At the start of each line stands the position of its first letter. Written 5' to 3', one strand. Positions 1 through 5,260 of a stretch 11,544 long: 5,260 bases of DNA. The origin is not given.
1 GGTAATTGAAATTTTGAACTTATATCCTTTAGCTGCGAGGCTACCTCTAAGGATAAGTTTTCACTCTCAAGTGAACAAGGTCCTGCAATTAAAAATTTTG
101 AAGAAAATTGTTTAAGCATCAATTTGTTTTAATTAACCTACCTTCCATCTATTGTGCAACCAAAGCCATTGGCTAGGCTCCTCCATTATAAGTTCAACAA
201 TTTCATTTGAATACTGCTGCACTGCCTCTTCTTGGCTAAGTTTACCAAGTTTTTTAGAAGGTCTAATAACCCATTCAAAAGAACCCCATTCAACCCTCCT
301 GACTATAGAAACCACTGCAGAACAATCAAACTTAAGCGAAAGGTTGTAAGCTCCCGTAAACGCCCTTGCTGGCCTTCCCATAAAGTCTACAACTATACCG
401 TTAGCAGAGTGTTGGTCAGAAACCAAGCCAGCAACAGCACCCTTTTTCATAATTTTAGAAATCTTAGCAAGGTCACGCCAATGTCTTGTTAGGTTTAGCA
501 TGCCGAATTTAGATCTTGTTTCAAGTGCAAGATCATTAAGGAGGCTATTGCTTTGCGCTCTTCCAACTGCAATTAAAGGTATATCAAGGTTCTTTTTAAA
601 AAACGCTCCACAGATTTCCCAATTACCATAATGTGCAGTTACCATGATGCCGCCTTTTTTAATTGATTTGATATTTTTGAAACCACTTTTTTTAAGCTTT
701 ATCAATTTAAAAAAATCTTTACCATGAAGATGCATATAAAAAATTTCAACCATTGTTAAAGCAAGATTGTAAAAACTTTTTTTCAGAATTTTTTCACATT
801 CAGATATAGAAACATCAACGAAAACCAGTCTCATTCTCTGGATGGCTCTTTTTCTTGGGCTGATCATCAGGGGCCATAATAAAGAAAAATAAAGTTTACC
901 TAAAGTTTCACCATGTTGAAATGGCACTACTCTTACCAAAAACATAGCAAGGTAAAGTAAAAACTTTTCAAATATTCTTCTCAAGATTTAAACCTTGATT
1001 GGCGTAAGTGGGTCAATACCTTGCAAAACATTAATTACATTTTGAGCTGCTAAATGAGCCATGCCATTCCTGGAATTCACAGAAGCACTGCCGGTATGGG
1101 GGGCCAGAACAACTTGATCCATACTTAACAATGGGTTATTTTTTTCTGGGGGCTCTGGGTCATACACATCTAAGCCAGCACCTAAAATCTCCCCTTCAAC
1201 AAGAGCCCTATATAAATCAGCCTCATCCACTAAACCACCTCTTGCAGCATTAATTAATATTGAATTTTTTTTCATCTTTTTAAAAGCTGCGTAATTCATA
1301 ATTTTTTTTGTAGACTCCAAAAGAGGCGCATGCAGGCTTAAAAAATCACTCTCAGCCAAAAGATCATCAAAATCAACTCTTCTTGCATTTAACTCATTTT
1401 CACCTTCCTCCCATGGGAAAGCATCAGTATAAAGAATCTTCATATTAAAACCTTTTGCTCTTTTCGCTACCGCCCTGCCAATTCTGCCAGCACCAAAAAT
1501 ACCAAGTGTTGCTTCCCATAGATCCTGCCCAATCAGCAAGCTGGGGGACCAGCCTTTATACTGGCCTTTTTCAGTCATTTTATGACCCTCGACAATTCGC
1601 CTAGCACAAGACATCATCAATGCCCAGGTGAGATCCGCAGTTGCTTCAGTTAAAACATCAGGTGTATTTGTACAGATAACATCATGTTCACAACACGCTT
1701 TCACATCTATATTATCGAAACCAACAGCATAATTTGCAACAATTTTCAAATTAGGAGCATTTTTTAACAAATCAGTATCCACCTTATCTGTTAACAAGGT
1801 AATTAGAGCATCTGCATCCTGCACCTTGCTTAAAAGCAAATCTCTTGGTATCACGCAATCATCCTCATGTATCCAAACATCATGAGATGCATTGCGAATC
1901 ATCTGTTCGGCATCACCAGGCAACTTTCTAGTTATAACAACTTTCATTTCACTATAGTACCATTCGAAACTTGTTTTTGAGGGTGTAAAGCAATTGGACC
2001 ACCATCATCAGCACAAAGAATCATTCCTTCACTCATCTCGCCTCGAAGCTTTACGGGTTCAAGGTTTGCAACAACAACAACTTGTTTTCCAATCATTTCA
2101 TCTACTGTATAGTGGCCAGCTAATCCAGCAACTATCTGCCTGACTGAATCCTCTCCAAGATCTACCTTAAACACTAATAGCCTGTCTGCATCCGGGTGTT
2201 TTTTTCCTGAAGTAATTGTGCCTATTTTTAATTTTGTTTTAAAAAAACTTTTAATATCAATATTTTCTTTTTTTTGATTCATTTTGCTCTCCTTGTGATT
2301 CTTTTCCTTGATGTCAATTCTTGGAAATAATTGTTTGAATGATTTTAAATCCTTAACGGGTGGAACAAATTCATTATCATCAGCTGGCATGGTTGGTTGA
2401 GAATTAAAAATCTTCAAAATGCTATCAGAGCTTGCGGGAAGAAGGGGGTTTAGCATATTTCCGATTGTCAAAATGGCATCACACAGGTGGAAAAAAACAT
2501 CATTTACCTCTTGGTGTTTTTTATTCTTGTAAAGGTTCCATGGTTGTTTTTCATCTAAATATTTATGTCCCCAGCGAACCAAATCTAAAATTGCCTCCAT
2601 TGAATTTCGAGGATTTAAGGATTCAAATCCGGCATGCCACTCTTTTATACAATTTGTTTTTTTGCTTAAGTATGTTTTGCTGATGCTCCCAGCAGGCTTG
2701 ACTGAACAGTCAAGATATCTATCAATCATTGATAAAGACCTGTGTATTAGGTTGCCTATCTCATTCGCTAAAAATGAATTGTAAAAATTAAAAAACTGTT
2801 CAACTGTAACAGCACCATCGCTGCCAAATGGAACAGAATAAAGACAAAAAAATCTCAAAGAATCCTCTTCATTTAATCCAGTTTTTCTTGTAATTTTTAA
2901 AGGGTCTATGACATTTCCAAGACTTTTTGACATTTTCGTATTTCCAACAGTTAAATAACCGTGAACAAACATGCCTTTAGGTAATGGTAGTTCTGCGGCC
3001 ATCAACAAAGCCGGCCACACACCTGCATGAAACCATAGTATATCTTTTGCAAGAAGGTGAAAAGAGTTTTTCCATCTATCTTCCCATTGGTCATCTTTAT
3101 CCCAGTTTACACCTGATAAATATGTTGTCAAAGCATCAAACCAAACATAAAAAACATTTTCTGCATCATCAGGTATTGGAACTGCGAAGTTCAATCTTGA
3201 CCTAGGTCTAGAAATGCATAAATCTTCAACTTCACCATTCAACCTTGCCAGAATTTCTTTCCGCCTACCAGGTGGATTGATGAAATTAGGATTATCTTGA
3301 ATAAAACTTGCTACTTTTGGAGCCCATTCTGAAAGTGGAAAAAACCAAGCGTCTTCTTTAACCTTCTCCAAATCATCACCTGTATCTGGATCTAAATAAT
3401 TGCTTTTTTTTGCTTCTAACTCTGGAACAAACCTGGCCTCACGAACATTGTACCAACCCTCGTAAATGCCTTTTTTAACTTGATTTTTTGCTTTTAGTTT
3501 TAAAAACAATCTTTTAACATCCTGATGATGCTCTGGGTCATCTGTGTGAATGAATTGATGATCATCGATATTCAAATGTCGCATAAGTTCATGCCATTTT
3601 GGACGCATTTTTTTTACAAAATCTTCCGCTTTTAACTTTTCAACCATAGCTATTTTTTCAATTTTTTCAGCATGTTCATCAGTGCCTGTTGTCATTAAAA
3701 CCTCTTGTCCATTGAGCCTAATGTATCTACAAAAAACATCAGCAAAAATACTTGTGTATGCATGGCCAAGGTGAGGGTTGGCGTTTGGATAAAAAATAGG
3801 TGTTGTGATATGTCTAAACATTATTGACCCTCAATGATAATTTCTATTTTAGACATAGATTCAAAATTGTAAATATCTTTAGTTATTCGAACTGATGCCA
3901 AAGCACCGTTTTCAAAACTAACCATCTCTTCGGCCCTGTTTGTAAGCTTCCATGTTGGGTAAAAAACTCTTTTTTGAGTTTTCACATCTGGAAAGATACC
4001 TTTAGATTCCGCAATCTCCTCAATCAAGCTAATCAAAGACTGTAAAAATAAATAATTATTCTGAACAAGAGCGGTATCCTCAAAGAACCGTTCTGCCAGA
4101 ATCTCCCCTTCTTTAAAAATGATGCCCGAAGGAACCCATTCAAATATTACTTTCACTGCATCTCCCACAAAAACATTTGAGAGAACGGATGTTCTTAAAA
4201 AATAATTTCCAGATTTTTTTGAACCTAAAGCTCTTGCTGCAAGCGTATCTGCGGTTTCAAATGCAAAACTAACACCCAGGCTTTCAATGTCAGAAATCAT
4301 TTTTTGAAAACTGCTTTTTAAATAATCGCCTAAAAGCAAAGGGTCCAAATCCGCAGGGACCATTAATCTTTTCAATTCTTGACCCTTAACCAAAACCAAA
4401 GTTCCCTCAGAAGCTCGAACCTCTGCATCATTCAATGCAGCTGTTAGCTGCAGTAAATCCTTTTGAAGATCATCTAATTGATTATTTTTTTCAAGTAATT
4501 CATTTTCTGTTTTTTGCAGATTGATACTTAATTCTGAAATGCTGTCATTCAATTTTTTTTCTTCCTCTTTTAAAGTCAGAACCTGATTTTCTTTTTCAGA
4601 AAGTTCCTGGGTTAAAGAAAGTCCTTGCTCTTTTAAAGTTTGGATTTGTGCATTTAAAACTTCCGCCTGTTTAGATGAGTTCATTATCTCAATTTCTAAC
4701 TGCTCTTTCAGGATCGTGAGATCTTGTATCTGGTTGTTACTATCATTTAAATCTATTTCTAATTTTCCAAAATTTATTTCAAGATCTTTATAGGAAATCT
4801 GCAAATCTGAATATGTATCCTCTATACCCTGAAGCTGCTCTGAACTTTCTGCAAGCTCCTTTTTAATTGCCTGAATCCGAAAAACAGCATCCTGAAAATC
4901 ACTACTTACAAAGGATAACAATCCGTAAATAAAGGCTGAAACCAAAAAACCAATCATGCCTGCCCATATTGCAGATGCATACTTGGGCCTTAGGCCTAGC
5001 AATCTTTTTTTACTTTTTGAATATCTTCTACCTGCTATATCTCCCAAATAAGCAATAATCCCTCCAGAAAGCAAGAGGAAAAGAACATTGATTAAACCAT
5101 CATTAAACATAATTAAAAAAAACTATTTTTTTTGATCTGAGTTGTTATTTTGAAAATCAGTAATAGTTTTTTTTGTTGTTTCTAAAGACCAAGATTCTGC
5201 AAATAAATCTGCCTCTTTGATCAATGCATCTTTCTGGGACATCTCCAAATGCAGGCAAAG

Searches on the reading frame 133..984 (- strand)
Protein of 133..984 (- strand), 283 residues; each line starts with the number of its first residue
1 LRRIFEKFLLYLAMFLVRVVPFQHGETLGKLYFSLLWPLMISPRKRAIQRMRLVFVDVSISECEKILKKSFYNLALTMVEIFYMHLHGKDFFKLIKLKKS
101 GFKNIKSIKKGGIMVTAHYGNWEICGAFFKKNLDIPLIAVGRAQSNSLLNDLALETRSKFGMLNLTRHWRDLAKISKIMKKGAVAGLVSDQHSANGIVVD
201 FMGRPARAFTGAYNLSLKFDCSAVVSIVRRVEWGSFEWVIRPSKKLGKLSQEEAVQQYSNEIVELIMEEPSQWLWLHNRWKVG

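Call 4: search_protein_families(library=pfam, proteins=[window:133-984:-], max_evalue=0.01)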
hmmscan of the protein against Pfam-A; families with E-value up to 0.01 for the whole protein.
window:133-984:- (283 aa): 1 family
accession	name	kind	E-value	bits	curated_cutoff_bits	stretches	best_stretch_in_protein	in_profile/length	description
PF03279.18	Lip_A_acyltrans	-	4.2e-33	115.2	22.3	1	4-281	13-294/295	Bacterial lipid A biosynthesis acyltransferase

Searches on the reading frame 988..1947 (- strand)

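Call 4: search_protein_families(library=pfam, proteins=[window:988-1947:-], max_evalue=0.01)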
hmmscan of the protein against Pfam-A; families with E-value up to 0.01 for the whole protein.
window:988-1947:- (319 aa): 2 families
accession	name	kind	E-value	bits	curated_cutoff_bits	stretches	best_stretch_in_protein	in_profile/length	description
PF02826.25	2-Hacid_dh_C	-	2e-60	203.7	25.1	1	109-286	2-178/178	D-isomer specific 2-hydroxyacid dehydrogenase, NAD binding domain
PF00389.36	2-Hacid_dh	-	4.9e-30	104.4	24.6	1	3-316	1-132/134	D-isomer specific 2-hydroxyacid dehydrogenase, catalytic domain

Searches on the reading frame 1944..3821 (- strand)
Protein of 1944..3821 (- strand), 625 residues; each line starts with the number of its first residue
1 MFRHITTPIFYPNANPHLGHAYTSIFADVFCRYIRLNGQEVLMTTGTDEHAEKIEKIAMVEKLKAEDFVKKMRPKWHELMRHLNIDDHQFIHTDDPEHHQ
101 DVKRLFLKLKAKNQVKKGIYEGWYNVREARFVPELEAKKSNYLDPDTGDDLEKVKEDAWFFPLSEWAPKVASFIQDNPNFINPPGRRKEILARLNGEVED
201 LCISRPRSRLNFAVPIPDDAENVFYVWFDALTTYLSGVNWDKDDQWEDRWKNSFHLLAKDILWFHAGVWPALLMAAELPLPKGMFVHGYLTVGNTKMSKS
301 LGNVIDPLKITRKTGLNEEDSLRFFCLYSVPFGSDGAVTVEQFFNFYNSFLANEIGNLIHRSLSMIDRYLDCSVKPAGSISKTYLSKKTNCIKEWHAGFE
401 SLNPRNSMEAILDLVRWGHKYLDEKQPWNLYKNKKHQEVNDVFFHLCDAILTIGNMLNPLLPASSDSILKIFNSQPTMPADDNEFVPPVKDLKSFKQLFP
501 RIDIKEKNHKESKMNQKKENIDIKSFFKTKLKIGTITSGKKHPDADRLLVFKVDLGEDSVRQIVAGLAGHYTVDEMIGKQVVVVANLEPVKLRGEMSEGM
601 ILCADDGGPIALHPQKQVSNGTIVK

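Call 4: search_protein_families(library=pfam, proteins=[window:1944-3821:-], max_evalue=0.01)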
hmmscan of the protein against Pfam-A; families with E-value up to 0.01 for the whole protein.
window:1944-3821:- (625 aa): 5 families
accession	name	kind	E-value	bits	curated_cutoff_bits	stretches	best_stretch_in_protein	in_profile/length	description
PF09334.17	tRNA-synt_1g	-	4.3e-83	279.7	20.1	2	153-362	177-390/391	tRNA synthetases class I (M)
PF01588.26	tRNA_bind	-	9.4e-27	93.4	27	1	531-622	1-95/96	Putative tRNA binding domain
PF00133.28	tRNA-synt_1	-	5.4e-22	78.6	22.7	2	11-207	33-237/414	tRNA synthetases class I (I, L, M and V)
PF01406.26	tRNA-synt_1e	-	3.2e-11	43.6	27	1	15-159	22-166/301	tRNA synthetases class I (C) catalytic domain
PF19303.5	Anticodon_3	-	4.5e-06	27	23.5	1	385-503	15-136/152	Anticodon binding domain of methionyl tRNA ligase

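Call 34: list_cluster_members(proteins=[window:1944-3821:-, window:988-1947:-, P0127, P0001, P0007, P0011, P0017, P0057, P0130, P0123])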
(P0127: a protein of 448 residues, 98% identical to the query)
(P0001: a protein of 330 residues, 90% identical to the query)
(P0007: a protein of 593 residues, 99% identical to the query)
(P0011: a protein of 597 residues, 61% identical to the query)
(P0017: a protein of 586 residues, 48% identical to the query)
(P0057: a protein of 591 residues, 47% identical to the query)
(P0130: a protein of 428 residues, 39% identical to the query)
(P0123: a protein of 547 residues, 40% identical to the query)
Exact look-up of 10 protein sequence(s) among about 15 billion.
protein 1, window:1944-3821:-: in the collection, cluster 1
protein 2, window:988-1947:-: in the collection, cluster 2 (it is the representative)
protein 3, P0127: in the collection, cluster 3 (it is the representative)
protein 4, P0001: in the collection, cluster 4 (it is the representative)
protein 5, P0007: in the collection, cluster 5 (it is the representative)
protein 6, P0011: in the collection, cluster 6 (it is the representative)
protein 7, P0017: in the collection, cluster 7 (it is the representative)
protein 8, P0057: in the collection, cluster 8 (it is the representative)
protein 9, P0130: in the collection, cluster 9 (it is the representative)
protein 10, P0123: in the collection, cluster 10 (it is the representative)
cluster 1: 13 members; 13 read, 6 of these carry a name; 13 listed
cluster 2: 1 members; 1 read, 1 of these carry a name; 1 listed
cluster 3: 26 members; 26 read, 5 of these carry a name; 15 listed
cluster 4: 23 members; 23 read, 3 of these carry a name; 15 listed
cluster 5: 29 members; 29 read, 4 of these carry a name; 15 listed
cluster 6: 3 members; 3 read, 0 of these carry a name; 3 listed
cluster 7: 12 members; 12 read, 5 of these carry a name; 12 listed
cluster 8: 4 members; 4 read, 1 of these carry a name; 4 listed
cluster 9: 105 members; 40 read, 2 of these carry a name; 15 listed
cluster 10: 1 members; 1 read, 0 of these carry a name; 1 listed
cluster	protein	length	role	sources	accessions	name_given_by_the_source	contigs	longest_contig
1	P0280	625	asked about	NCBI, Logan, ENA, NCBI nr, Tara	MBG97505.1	methionine--tRNA ligase [bacterium] | strand:- start:11229 stop:13106 length:1878 start_codon:yes stop_codon:yes ...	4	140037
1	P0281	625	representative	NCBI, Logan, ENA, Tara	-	strand:- start:2569 stop:4446 length:1878 start_codon:yes stop_codon:yes ...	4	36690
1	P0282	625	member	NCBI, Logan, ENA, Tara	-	strand:- start:3065 stop:4942 length:1878 start_codon:yes stop_codon:yes ...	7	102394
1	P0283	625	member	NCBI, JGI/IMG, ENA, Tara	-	strand:- start:12445 stop:14322 length:1878 start_codon:yes stop_codon:yes ...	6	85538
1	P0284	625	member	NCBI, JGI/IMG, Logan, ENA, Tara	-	strand:- start:11935 stop:13812 length:1878 start_codon:yes stop_codon:yes ...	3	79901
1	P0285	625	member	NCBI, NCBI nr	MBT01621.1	methionine--tRNA ligase [bacterium]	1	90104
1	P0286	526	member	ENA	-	-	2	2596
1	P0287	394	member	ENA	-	-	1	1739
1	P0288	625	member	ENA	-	-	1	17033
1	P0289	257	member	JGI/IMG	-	-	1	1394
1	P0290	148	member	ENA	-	-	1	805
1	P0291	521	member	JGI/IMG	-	-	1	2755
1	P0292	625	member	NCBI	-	-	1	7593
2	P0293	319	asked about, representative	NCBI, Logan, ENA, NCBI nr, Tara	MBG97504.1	D-glycerate dehydrogenase [bacterium] | strand:- start:10273 stop:11232 length:960 start_codon:yes stop_codon:yes ...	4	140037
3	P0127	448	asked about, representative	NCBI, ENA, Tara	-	strand:- start:2653 stop:3999 length:1347 start_codon:yes stop_codon:yes ...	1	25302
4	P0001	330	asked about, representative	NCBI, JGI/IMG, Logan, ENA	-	-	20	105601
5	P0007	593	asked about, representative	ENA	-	-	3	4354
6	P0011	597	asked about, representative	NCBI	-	-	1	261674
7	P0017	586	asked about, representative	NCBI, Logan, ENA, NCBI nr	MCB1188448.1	ATP-binding protein [bacterium]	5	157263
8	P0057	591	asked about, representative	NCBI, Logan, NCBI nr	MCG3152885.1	MAG: hypothetical protein GEEBNDBF_02190 [bacterium] | hypothetical protein [bacterium]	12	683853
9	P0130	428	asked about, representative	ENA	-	-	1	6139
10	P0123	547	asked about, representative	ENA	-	-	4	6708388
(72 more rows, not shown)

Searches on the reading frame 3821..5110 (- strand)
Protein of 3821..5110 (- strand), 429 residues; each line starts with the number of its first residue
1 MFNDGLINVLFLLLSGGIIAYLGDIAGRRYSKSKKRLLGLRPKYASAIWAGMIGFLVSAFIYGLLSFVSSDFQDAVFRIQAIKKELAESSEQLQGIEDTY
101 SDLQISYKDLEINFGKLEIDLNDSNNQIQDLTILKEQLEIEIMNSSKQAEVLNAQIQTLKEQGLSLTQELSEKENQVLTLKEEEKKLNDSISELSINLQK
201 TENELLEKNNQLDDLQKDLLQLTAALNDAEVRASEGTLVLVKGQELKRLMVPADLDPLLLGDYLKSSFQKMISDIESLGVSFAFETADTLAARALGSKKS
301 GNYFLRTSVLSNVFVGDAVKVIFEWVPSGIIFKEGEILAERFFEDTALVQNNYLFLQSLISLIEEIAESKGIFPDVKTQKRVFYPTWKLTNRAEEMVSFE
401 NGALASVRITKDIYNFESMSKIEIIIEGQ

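Call 4: search_protein_families(library=pfam, proteins=[window:3821-5110:-], max_evalue=0.01)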
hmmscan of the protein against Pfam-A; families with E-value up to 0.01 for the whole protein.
window:3821-5110:- (429 aa): 4 families
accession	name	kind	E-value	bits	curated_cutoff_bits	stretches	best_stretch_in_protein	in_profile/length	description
PF11283.13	DUF3084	-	4.2e-16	59.1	25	1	6-80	2-76/77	Protein of unknown function (DUF3084)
PF19220.6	Rod_CreS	-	0.0044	16.6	100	1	79-232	22-175/359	Crescentin, rod domain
PF13858.11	DUF4199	-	0.0088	16.9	32.3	1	7-95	30-114/165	Protein of unknown function (DUF4199)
PF13721.11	SecD-TM1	-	0.0093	16.8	30.5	1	56-139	12-96/103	SecD export protein N-terminal TM region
